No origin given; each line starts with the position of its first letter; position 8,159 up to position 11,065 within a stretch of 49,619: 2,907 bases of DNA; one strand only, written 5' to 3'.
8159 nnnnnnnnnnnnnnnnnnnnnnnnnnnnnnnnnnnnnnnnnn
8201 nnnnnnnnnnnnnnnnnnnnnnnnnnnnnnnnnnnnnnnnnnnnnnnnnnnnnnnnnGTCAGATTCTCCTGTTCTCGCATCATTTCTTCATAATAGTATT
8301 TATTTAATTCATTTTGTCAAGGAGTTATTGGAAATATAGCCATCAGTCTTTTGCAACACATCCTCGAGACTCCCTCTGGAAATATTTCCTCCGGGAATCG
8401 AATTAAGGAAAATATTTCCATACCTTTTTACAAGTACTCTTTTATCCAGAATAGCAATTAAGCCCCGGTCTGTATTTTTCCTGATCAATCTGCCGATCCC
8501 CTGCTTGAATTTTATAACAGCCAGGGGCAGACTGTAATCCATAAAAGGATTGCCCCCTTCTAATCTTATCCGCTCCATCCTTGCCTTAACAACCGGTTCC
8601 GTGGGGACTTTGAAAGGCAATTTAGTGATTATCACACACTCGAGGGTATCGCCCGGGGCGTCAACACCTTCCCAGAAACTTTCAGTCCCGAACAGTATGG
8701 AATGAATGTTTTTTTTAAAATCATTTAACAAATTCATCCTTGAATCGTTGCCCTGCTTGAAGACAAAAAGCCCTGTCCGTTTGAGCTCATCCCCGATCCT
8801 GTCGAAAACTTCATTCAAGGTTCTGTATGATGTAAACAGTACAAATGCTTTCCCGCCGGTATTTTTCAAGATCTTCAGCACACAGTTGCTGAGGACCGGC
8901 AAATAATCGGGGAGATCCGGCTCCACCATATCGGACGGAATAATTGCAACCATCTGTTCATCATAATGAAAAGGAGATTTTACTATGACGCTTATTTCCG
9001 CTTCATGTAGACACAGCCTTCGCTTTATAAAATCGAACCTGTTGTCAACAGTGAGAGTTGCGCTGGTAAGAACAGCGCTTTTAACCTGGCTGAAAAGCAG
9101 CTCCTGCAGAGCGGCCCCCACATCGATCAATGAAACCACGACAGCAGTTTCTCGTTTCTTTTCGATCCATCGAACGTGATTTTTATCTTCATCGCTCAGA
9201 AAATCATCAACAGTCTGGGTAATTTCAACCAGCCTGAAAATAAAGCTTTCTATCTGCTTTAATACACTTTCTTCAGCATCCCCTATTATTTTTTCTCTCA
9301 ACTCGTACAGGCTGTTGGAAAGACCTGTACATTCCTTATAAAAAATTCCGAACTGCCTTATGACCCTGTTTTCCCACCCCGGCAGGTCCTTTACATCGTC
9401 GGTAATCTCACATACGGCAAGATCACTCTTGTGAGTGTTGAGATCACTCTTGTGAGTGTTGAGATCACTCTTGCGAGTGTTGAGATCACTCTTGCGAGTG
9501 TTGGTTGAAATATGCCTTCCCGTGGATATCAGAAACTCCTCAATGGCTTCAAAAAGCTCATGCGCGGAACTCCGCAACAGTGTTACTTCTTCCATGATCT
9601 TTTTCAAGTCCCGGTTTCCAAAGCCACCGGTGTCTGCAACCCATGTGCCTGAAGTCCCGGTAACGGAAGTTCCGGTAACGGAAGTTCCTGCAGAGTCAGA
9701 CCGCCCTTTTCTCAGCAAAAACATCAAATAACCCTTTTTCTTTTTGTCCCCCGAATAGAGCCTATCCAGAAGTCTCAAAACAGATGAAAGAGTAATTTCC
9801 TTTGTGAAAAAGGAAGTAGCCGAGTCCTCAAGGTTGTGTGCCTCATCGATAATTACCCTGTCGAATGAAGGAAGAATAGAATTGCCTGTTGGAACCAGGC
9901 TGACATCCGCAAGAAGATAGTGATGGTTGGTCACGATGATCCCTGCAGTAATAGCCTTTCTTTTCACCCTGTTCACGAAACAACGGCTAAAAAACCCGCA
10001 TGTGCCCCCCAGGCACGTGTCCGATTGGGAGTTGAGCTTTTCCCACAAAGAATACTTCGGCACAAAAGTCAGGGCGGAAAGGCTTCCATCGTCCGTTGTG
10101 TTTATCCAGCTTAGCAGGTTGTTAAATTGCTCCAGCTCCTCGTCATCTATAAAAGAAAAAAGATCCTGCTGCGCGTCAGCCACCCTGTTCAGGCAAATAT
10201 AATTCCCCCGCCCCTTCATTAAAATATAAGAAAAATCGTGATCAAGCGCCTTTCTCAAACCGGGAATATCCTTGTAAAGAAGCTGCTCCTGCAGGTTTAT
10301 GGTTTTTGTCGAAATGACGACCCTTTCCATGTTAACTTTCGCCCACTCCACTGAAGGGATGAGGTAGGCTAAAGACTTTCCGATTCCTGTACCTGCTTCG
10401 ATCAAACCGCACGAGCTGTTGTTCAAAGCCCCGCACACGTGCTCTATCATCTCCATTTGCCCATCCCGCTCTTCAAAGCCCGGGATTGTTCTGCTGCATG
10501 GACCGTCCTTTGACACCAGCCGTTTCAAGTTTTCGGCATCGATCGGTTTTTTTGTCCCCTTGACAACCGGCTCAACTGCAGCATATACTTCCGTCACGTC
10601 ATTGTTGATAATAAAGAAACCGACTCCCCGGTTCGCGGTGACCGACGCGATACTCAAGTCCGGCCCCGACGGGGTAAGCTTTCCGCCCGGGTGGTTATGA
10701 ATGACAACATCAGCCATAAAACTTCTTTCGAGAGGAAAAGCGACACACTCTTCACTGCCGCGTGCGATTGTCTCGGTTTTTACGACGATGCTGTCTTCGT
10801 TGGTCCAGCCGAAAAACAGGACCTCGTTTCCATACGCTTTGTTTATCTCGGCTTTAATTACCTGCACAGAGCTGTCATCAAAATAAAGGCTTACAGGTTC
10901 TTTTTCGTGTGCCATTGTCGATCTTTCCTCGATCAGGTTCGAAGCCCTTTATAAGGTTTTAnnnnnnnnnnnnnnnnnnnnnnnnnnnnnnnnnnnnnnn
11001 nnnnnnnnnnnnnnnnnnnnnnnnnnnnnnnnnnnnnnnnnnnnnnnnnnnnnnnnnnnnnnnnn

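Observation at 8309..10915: RadC-like JAB/MPN metalloprotease domain fused to a DinG/XPD Fe-S helicase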

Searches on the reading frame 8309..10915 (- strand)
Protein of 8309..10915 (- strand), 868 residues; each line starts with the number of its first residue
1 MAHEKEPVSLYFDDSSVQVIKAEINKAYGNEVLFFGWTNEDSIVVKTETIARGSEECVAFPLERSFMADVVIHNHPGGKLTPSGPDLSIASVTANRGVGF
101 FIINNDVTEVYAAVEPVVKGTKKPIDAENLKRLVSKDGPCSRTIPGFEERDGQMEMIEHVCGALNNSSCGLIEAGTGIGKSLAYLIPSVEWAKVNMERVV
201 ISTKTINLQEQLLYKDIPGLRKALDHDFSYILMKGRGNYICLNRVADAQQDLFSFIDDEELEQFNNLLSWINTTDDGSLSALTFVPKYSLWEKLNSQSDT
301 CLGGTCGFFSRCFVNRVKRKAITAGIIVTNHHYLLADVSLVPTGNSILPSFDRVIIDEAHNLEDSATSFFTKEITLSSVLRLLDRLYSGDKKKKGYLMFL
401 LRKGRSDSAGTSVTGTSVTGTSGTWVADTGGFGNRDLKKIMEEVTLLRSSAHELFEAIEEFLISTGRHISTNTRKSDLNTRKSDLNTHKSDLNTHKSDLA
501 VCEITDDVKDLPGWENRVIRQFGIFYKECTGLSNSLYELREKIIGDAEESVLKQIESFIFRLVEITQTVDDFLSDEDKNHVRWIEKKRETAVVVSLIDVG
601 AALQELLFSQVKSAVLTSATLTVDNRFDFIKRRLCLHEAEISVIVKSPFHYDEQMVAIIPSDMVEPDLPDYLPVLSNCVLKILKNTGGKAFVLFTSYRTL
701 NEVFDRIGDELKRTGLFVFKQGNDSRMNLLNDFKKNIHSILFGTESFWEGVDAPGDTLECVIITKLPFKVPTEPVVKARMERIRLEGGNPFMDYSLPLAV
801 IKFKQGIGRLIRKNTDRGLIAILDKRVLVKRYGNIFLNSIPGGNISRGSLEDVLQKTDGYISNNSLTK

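Call 3: search_protein_families(library=pfam, proteins=[window:8309-10915:-], max_evalue=1)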
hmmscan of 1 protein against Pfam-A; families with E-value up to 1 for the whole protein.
window:8309-10915:- (868 aa): 7 families
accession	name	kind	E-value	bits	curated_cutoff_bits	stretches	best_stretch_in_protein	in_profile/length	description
PF13307.12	Helicase_C_2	-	2.3e-48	164.9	25.3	1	680-841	2-168/170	Helicase C-terminal domain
PF00270.35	DEAD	-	1.4e-08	35.1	26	1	153-212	4-61/167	DEAD/DEAH box helicase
PF04851.21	ResIII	-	3.6e-05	24.2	22.5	1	148-213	3-70/164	Type III restriction enzyme, res subunit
PF00271.37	Helicase_C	-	0.00013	22.7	23.5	1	678-812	5-108/110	Helicase conserved C-terminal domain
PF06733.21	DEAD_2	-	0.00075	19.6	21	1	317-377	111-170/172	DEAD_2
PF04002.20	RadC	-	0.0064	16.8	22.1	1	37-90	27-88/121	RadC-like JAB domain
PF00176.29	SNF2-rel_dom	-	0.018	14.6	24.9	1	319-382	99-157/290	SNF2-related domain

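Call 4: search_protein_families(library=ncbifam, proteins=[window:8309-10915:-], max_evalue=1)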
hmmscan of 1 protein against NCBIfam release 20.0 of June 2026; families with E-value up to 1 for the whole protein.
window:8309-10915:- (868 aa): 9 families
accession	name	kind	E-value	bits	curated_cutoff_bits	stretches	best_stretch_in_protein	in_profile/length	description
NF053712.1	repair_DEAH_YoaA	equivalog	5.2e-170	567.2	680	2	451-847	226-620/630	DNA repair helicase YoaA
NF005981.0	PRK08074.1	equivalog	2.2e-154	515.8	789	2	539-858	597-926/931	ATP-dependent DNA helicase DinG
NF008729.0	PRK11747.1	equivalog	1.2e-125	420.6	598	2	521-842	362-696/703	ATP-dependent DNA helicase DinG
TIGR01407.1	dinG_rel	hypoth_equivalog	1.6e-114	384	547.7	2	542-858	563-886/889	putative DnaQ family exonuclease/DinG family helicase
NF005569.0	PRK07246.1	equivalog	7.7e-58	196.5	794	2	552-859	512-817/820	bifunctional DnaQ family exonuclease/ATP-dependent helicase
TIGR03117.2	cas_csf4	equivalog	3.3e-31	108.3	400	3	145-273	125-246/800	type IV CRISPR-associated DEAD/DEAH-box helicase Csf4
TIGR00604.1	rad3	subfamily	1.2e-15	57.2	246.95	2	607-828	438-677/706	DNA repair helicase (rad3)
NF000642.1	PRK00024.1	equivalog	0.0043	16.7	180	1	56-91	144-179/212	RadC family protein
TIGR00608.1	radc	subfamily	0.13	12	133.85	1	62-90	156-184/218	RadC family protein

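Call 5: search_solved_structures(query=window:8309-10915:-, max_evalue=1, show_alignments=2)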
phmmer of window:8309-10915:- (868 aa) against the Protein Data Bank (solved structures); distinct sequences matched with E-value up to 1: 27.
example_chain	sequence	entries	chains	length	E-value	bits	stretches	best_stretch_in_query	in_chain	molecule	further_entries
8zef_A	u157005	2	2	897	1.8e-48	168.6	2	598-850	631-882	3'-5' exonuclease DinG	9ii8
6fwr_A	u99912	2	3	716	5e-48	167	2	142-370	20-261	ATP-dependent DNA helicase DinG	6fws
9p55_A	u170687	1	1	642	1.1e-15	60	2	665-827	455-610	ATP-dependent DNA helicase XPD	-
4a15_A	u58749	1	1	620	1.5e-15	59.6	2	665-827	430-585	ATP-DEPENDENT DNA HELICASE TA0057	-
2vsf_A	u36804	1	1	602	3.6e-13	51.7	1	665-827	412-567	DNA REPAIR HELICASE RAD3 RELATED PROTEIN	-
5h8w_A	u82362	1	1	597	6.7e-13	50.9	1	665-827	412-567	ATP-dependent DNA helicase Ta0057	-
8s35_M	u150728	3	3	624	6.5e-12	47.6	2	146-304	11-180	DEAD/DEAH box helicase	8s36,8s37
9kqh_A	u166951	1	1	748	3e-08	35.4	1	604-836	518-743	DNA 5'-3' helicase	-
3crv_A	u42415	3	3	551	2.6e-05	25.8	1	677-827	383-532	XPD/Rad3 related DNA helicase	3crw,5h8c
7xex_A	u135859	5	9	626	3.3e-05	25.4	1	341-392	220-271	CasDinG | Csf4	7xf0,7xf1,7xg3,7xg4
8v44_A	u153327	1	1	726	5.5e-05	24.7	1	341-392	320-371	CasDinG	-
8e2w_A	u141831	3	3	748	6.1e-05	24.5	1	341-392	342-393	CasDinG | CRISPR-associated DEAD/DEAH-box helicase CasDinG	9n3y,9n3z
8rfj_K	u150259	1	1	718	7.8e-05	24.2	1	598-826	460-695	ATP-dependent DNA helicase DinG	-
2vl7_A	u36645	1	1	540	0.001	20.5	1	672-826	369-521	XPD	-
5fmf_Y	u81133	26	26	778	0.0015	19.9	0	748-831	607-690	DNA REPAIR HELICASE RAD3 | General transcription and DNA repair factor IIH helicase subunit XPD | General transcription and DNA repair factor IIH helicase subun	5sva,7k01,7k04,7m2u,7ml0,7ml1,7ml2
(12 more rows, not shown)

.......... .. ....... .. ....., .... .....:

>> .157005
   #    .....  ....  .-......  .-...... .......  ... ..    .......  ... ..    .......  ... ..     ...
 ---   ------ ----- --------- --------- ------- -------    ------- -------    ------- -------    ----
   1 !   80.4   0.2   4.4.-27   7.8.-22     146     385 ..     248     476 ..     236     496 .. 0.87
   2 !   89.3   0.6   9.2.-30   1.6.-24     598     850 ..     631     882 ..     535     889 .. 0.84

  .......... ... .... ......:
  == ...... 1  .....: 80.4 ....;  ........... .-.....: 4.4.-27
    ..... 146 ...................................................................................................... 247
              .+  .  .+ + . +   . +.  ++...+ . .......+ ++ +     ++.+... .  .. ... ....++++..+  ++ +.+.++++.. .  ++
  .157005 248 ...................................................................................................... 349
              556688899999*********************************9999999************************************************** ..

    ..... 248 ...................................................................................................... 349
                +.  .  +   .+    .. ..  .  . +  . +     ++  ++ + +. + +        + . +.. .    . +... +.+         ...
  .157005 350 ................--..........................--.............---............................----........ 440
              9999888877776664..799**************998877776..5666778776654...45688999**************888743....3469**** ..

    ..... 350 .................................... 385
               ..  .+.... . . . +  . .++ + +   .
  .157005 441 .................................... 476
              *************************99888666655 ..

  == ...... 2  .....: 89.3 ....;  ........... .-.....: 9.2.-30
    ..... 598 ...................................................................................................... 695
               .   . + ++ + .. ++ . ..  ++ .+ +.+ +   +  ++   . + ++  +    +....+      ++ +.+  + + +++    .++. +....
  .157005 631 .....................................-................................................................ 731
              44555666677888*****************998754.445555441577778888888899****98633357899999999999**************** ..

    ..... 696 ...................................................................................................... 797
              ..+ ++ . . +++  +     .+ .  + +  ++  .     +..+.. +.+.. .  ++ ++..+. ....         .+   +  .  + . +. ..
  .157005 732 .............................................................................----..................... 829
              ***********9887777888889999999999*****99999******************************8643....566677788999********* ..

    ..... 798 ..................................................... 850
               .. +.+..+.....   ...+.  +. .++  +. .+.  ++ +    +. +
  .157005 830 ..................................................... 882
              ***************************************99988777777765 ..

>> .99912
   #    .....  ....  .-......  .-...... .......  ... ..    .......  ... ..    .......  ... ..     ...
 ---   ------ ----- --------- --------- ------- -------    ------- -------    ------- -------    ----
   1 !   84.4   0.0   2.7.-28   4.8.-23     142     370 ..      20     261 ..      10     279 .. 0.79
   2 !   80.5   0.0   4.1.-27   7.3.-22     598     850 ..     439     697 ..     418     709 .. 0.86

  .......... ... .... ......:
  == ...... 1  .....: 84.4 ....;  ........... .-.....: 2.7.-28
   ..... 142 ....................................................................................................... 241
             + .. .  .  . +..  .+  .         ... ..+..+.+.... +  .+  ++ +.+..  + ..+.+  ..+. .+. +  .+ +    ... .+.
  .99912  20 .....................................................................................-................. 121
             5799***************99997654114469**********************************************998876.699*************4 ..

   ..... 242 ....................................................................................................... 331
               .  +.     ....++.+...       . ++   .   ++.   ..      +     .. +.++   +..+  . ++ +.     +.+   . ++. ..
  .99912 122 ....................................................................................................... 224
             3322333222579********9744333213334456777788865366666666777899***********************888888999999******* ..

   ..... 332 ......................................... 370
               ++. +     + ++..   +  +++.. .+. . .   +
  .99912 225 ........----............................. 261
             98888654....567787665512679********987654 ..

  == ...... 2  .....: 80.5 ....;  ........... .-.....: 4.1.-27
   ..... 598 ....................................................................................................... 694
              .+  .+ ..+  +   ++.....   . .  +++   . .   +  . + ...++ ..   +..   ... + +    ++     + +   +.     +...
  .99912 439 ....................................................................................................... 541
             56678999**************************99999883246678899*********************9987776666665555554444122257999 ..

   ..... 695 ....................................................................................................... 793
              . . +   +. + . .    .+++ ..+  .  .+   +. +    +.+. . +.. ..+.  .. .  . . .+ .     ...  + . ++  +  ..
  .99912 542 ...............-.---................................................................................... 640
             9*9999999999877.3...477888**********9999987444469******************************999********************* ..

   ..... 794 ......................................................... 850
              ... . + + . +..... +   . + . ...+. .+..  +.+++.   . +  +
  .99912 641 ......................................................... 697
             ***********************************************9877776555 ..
